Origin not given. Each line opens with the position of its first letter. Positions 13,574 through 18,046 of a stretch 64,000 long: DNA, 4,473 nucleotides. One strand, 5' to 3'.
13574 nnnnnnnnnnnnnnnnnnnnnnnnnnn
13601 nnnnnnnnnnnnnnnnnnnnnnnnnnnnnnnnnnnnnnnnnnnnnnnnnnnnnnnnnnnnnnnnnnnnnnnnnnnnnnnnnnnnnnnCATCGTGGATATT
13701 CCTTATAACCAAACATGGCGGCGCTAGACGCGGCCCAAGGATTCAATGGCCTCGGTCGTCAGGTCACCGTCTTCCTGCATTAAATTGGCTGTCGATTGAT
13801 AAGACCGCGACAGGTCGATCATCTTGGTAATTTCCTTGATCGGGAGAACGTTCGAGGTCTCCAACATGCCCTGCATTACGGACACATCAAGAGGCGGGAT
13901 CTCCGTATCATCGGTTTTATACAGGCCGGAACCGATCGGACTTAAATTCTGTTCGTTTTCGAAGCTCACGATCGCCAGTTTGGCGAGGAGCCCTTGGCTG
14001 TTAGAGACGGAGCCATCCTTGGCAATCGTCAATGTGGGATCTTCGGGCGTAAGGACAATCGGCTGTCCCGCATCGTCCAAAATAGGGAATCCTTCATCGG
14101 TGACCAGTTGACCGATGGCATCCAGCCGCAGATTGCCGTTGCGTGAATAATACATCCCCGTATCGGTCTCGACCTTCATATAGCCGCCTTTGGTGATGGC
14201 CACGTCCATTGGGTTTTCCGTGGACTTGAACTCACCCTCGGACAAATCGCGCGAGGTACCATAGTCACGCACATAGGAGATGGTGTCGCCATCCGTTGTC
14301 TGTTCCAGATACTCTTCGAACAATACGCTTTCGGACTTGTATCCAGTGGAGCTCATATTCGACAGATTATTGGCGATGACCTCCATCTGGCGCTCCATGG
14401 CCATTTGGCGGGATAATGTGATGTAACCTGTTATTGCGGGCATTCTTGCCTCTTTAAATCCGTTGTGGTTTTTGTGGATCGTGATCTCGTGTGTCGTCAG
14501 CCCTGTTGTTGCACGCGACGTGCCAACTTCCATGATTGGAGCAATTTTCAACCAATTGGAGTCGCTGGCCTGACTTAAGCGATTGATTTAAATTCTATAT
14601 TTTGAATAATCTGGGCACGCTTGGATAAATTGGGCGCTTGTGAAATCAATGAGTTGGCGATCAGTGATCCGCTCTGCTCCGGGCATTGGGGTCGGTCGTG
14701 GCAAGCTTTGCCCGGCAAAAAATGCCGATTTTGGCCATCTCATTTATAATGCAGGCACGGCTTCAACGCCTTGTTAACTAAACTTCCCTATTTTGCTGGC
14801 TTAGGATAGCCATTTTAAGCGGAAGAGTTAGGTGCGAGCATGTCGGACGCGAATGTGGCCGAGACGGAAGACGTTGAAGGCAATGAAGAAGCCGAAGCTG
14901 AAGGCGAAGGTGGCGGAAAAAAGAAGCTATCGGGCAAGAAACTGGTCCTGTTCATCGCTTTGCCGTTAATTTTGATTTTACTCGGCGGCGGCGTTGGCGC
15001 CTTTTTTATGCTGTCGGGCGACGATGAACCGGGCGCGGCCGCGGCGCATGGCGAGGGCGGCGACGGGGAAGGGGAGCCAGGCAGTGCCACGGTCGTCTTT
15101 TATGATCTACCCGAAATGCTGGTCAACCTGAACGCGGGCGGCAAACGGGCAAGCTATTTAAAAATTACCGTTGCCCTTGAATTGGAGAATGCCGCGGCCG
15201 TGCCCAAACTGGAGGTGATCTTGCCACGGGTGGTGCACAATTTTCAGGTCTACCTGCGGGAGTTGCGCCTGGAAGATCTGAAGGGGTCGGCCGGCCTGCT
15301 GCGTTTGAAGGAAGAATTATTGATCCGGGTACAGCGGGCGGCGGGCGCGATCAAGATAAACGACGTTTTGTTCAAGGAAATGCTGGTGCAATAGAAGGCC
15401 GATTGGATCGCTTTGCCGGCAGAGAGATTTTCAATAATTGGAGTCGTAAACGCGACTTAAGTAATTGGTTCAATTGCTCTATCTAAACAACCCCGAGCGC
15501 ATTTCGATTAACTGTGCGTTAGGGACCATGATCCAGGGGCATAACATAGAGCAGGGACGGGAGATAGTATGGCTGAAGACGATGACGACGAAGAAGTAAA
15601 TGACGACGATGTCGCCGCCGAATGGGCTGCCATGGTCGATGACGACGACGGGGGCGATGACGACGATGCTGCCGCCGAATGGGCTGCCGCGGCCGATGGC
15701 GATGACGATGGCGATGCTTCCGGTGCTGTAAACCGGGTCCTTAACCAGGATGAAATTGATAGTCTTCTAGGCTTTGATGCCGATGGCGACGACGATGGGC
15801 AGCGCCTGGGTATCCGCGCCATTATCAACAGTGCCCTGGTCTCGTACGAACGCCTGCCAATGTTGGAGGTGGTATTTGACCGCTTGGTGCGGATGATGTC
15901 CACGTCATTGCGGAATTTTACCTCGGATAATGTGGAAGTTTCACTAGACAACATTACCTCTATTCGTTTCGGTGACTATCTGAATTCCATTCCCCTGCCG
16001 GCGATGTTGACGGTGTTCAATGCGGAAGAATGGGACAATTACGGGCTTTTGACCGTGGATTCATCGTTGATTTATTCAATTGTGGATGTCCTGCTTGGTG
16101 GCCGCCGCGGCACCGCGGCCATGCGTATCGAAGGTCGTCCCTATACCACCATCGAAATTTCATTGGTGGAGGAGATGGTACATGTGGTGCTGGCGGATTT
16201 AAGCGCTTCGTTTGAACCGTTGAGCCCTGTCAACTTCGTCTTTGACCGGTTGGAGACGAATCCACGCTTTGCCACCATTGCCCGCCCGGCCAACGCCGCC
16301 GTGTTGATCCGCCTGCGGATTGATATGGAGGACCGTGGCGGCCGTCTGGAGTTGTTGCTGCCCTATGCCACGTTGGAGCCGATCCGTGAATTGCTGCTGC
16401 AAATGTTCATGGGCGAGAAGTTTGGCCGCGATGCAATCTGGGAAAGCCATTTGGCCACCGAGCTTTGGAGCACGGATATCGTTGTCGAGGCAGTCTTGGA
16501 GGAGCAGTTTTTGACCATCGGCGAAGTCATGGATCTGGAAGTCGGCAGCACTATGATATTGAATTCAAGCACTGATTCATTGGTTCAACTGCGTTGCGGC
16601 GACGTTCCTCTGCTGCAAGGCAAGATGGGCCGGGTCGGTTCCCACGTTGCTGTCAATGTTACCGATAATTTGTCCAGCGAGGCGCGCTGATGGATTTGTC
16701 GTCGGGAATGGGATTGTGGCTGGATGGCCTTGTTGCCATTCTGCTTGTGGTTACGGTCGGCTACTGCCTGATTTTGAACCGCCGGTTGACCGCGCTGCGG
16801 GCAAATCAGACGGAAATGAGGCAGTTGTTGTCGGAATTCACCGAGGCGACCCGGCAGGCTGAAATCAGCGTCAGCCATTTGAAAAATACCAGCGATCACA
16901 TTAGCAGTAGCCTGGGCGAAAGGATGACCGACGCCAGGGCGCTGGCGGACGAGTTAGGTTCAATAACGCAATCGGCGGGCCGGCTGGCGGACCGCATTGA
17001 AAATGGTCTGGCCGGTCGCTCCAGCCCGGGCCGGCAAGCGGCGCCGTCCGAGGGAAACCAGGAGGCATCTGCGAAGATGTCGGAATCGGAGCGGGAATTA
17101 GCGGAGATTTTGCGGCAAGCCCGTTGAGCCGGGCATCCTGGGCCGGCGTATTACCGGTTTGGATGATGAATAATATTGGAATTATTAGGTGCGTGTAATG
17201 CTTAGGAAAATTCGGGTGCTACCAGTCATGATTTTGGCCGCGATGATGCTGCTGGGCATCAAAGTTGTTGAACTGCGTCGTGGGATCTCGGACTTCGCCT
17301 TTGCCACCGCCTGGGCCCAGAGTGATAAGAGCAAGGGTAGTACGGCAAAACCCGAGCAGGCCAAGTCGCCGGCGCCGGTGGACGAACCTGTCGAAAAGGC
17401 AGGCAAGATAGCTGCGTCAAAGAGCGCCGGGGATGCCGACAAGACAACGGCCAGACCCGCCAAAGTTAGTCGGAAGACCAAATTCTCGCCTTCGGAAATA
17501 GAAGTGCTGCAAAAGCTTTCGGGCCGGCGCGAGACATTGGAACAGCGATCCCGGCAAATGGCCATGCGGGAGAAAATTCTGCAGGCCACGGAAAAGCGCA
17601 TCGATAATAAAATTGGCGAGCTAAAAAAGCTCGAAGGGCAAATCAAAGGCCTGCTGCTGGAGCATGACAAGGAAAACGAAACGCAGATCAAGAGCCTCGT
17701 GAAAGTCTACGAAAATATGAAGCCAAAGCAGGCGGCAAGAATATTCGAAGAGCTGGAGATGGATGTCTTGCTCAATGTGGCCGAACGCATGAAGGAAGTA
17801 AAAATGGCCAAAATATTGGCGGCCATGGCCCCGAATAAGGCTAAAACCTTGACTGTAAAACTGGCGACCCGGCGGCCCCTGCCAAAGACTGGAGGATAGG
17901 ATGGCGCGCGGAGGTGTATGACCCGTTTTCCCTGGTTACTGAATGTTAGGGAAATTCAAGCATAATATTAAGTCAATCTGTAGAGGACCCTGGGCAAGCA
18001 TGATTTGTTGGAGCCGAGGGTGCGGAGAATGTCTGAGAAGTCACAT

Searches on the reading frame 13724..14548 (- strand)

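Call 55: search_protein_families(library=pfam, proteins=[window:13724-14548:-], max_evalue=0.001)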
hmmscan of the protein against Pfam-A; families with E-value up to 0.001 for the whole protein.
window:13724-14548:- (274 aa): 3 families
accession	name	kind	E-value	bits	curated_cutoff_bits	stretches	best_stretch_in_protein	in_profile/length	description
PF06429.18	Flg_bbr_C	-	9.6e-11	41.5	23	1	225-260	1-36/46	Flagellar basal body rod FlgEFG protein C-terminal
PF22692.1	LlgE_F_G_D1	-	1.4e-10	41.6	27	1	117-182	1-63/64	Flagellar hook protein FlgE/F/G D1 domain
PF00460.25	Flg_bb_rod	-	1.1e-06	28.9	20.7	1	44-71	4-31/31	Flagella basal body rod protein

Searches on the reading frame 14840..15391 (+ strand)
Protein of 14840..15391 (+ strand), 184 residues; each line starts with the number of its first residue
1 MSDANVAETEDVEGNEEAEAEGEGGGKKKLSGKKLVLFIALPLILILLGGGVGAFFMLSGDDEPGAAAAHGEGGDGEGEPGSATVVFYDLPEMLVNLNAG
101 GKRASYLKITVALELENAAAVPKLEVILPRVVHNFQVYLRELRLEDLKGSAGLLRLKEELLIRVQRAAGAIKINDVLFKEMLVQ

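Call 55: search_protein_families(library=pfam, proteins=[window:14840-15391:+], max_evalue=0.001)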
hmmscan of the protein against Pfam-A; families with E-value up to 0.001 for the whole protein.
window:14840-15391:+ (184 aa): 1 family
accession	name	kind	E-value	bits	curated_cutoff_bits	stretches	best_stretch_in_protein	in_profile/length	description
PF03748.19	FliL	-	7.8e-18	65.4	24.6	1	87-184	1-103/103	Flagellar basal body-associated protein FliL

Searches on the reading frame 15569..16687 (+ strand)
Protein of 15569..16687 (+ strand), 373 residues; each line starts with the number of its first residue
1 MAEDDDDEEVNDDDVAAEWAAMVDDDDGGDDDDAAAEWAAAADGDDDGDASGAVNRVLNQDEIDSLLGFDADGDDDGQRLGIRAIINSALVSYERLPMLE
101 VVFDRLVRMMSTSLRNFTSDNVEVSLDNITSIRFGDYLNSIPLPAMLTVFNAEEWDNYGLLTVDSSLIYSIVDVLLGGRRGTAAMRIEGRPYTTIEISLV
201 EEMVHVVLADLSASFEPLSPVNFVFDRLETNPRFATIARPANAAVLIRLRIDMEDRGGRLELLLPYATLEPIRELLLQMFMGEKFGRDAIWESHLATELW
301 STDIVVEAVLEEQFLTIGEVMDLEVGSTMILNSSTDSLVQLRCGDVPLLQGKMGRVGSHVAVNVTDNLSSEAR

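Call 3: search_protein_families(library=pfam, proteins=[window:15569-16687:+], max_evalue=0.01)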
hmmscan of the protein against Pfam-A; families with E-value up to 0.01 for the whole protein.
window:15569-16687:+ (373 aa): 2 families
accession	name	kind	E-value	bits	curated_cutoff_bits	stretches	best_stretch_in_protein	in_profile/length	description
PF02154.20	FliM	-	8e-66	222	27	1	84-276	2-192/192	Flagellar motor switch protein FliM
PF01052.25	FliMN_C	-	8.8e-16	58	23.8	1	298-367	2-71/73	Type III flagellar switch regulator (C-ring) FliN C-term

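Call 4: search_protein_families(library=ncbifam, proteins=[window:15569-16687:+], max_evalue=0.01)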
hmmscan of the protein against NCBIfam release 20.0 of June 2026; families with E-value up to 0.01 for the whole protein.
window:15569-16687:+ (373 aa): 2 families
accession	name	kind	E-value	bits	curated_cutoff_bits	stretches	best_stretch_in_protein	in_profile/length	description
TIGR01397.1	fliM_switch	equivalog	4.8e-92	308.5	219.6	1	56-368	1-319/320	flagellar motor switch protein FliM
NF005194.1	PRK06666.1-5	equivalog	4.4e-07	29.4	206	1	162-334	121-292/327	flagellar motor switch protein FliM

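Call 58: search_dna_similar(query=window:15569-16687:+, collection=plasmids, mode=protein, max_evalue=1e-10, max_rows=60)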
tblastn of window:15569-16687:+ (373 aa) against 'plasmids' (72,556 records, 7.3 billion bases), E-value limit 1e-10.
Records with a match: 201; places in all: 202; records where one place covers at least 80% of the query: 6.
Best place of each record, by identity: <60% 201.
By first word of the organism name: Ralstonia 133; Azospirillum 11; Sulfitobacter 11; Escherichia 7; Salmonella 5; Cupriavidus 4; Acetobacter 2; Aristophania 2; Alloyangia 2; Salipiger 2; and 18 more.
By predicted mobility (MOB-suite, as given by PLSDB): mobilizable 114; non-mobilizable 85; conjugative 2.
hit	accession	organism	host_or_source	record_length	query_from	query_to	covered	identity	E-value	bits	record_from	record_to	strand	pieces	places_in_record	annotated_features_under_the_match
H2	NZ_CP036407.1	Komagataeibacter saccharivorans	whole organism,fruit fly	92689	55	368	84%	50.3%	5e-98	325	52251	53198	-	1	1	fliM: flagellar motor switch protein FliM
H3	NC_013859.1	Azospirillum sp. B510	-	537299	55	371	85%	48.0%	1e-86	293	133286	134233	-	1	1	fliM: flagellar motor switch protein FliM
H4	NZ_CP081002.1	Sphingobium sp. V4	cell culture,soil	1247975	82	370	77%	52.6%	2e-99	330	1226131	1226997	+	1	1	record has no annotation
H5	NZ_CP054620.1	Azospirillum oryzae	cell culture,soil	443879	56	371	85%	47.8%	1e-85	290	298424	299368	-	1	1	fliM: flagellar motor switch protein FliM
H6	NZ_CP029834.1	Azospirillum ramasamyi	single cell,Cow dung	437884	56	371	85%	47.5%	3e-85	289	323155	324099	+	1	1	fliM: flagellar motor switch protein FliM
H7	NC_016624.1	Azospirillum lipoferum 4B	-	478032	55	371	85%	47.0%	8e-85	288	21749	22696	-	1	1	fliM: flagellar motor switch protein FliM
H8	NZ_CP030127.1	Indioceanicola profundi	sediment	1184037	82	371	78%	51.4%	1e-92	310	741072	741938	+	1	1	none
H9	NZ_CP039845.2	Acetobacter pasteurianus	whole organism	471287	58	364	82%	46.9%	3e-90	303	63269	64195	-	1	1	fliM: flagellar motor switch protein FliM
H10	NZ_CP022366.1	Azospirillum sp. TSH58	single cell,paddy soils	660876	82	371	78%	46.9%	1e-84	287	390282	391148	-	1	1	fliM: flagellar motor switch protein FliM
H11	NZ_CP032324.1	Azospirillum argentinense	soil sample,Agricultural field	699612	82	371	78%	46.9%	2e-84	286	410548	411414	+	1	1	fliM: flagellar motor switch protein FliM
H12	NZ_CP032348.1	Azospirillum brasilense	soil sample,Agricultural field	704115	82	371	78%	46.9%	2e-84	286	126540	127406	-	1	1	fliM: flagellar motor switch protein FliM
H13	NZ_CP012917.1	Azospirillum brasilense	Digitaria eriantha,microbe,root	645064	82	371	78%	46.9%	3e-84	286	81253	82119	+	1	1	fliM: flagellar motor switch protein FliM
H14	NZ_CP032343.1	Azospirillum brasilense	soil sample,Agricultural field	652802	82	371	78%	46.9%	3e-84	286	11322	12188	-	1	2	fliM: flagellar motor switch protein FliM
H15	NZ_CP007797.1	Azospirillum argentinense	Triticum aestivum L.,Root,wheat ...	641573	82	371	78%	46.9%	3e-84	286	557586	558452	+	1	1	fliM: flagellar motor switch protein FliM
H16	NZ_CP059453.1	Azospirillum brasilense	Prokaryotes,soil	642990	82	371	78%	46.9%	3e-84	286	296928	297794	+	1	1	fliM: flagellar motor switch protein FliM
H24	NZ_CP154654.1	Alloyangia pacifica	-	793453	85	371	77%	33.7%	2e-39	156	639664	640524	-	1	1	FliM/FliN family flagellar motor switch protein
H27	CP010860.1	Marinovum algicola DG 898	-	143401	85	371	77%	33.0%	2e-38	153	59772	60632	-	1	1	Flagellar motor switch protein FliM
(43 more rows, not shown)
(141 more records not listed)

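Call 61: get_annotated_region(hit=H27, flank=9000)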
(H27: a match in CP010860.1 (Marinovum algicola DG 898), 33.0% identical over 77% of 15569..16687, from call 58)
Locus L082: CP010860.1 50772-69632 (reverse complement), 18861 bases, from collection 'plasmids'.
description: Marinovum algicola DG 898 plasmid pMaD5, complete sequence
organism: Marinovum algicola DG 898 (NCBI taxid 988812)
taxonomy: Bacteria; Pseudomonadota; Alphaproteobacteria; Rhodobacterales; Roseobacteraceae; Marinovum; Marinovum algicola; Marinovum algicola DG 898
host: -; source: -; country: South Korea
typing (MOB-suite, as given by PLSDB): non-mobilizable
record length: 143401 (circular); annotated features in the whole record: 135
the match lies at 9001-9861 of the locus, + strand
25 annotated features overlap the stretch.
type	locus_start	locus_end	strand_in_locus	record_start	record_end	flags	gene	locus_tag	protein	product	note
CDS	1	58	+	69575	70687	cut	-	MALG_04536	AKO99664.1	Flagellar basal-body P-ring protein FlgI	-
CDS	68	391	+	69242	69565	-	-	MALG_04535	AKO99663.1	Flagellar protein, FlgJ-like type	-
CDS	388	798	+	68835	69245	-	-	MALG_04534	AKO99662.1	flagellar P-ring protein precursor, FlgN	-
CDS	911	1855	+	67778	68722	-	-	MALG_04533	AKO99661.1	Flagellin protein FlaA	-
CDS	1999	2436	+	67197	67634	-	-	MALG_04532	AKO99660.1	Flagellar biosynthesis regulator FlaF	-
CDS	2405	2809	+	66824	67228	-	-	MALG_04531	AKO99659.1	Flagellar biosynthesis regulator FlbT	-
CDS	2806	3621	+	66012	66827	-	-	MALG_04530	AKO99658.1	Flagellar basal-body rod protein FlgF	-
CDS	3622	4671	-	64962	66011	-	-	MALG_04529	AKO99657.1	Flagellar motor switch protein, FliG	-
CDS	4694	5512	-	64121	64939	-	-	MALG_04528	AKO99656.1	flagellar biosynthetic protein FliP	-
CDS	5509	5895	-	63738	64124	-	-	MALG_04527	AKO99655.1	Flagellar motor switch/type III secretory pathway protein, FliN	-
CDS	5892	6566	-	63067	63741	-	-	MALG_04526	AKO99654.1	FlbE protein, Flagellar biosynthesis/type III secretory pathway protein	-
CDS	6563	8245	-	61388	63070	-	-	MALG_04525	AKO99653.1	Flagellar M-ring protein FliF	-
CDS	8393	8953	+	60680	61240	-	-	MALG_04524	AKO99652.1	Flagellar basal body-associated protein FliL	-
CDS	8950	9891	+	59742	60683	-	-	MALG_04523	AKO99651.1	Flagellar motor switch protein FliM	-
CDS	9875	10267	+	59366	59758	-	-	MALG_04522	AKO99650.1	putative flagellar motor protein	-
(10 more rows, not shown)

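Call 62: get_annotated_region(hit=H24, flank=9000)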
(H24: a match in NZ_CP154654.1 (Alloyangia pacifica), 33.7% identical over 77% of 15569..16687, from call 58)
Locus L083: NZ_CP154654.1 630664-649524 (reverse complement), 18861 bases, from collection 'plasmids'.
description: Alloyangia pacifica strain T6124 plasmid plas3, complete sequence
organism: Alloyangia pacifica (NCBI taxid 311180)
taxonomy: Bacteria; Pseudomonadota; Alphaproteobacteria; Rhodobacterales; Roseobacteraceae; Alloyangia; Alloyangia pacifica
host: -; source: -; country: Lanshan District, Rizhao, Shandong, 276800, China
typing (MOB-suite, as given by PLSDB): non-mobilizable; replicon rep_cluster_567
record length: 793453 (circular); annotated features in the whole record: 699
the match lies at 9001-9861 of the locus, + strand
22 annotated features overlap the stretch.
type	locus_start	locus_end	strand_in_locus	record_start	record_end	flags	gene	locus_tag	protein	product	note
CDS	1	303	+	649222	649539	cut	-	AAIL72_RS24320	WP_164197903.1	rod-binding protein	-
CDS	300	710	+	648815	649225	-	-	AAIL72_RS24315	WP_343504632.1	hypothetical protein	-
CDS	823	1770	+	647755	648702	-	-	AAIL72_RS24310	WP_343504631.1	flagellin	GO:0071973 - bacterial-type flagellum-dependent cell motility [Evidence IEA]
CDS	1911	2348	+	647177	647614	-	flaF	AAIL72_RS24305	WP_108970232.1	flagellar biosynthesis regulator FlaF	GO:0044781 - bacterial-type flagellum organization [Evidence IEA]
CDS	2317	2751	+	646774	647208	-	-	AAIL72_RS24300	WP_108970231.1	flagellar biosynthesis repressor FlbT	-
CDS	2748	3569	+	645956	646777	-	-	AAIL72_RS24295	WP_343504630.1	DUF1217 domain-containing protein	-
CDS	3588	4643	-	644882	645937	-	-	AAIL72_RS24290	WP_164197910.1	flagellar motor switch protein FliG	-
CDS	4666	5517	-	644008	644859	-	fliP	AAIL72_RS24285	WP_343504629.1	flagellar type III secretion system pore protein FliP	GO:0001539 - cilium or flagellum-dependent cell motility [Evidence IEA]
CDS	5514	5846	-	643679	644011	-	-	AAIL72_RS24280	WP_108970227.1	FliM/FliN family flagellar motor switch protein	-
CDS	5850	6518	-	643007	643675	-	-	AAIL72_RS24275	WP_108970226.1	FliH/SctL family protein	-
CDS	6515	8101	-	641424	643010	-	fliF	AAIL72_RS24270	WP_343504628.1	flagellar basal-body MS-ring/collar protein FliF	GO:0001539 - cilium or flagellum-dependent cell motility [Evidence IEA]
CDS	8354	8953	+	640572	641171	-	-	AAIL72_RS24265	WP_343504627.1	flagellar basal body-associated FliL family protein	GO:0071973 - bacterial-type flagellum-dependent cell motility [Evidence IEA]; GO:0006935 - chemotaxis [Evidence IEA]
CDS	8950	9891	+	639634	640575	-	-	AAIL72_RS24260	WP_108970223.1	FliM/FliN family flagellar motor switch protein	-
CDS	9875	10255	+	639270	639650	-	-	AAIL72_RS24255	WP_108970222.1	flagellar motor switch protein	-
CDS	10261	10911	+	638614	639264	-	-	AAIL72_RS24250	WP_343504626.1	hypothetical protein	-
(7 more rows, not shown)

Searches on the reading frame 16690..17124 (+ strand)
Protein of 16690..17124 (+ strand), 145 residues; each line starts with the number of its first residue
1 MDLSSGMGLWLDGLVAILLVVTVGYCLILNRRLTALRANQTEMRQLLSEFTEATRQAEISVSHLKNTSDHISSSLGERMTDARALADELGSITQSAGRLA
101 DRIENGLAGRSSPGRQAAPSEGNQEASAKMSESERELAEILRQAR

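Call 3: search_protein_families(library=pfam, proteins=[window:16690-17124:+], max_evalue=0.01)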
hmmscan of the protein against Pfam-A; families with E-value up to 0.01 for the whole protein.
window:16690-17124:+ (145 aa): 1 family
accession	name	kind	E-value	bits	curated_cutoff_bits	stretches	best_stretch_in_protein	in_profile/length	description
PF20072.4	DUF6468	-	3.2e-19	69.3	26.9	1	36-108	1-73/76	Domain of unknown function (DUF6468)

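Call 4: search_protein_families(library=ncbifam, proteins=[window:16690-17124:+], max_evalue=0.01)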
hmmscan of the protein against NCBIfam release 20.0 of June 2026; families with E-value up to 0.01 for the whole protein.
window:16690-17124:+ (145 aa): 1 family
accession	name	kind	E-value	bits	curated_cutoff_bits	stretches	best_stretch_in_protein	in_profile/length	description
TIGR00996.1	Mtu_fam_mce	paralog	0.01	15.1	140.5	1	39-105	147-213/291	MCE family protein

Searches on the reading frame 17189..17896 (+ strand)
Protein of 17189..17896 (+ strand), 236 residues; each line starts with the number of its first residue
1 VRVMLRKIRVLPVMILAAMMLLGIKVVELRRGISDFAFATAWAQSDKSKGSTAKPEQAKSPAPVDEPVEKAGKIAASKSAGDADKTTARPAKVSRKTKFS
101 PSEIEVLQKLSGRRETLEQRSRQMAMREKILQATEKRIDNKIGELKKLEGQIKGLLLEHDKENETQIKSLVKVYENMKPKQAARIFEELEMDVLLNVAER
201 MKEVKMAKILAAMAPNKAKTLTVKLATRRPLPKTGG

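Call 3: search_protein_families(library=pfam, proteins=[window:17189-17896:+], max_evalue=0.01)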
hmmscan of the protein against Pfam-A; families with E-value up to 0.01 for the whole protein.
window:17189-17896:+ (236 aa): 1 family
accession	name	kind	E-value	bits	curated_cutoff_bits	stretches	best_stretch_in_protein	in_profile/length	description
PF03448.22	MgtE_N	-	6.6e-06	27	25.9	1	171-220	43-92/102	MgtE intracellular N domain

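Call 4: search_protein_families(library=ncbifam, proteins=[window:17189-17896:+], max_evalue=0.01)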
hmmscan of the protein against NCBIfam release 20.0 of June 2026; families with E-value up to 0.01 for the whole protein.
window:17189-17896:+ (236 aa): 2 families
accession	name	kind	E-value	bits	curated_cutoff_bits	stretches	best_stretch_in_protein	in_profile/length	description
NF047368.1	collar_FlbB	equivalog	9.3e-05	22.3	110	1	107-203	66-161/193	periplasmic-type flagellar collar protein FlbB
TIGR03319.1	RNase_Y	equivalog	0.0066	15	454.35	1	82-222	56-188/514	ribonuclease Y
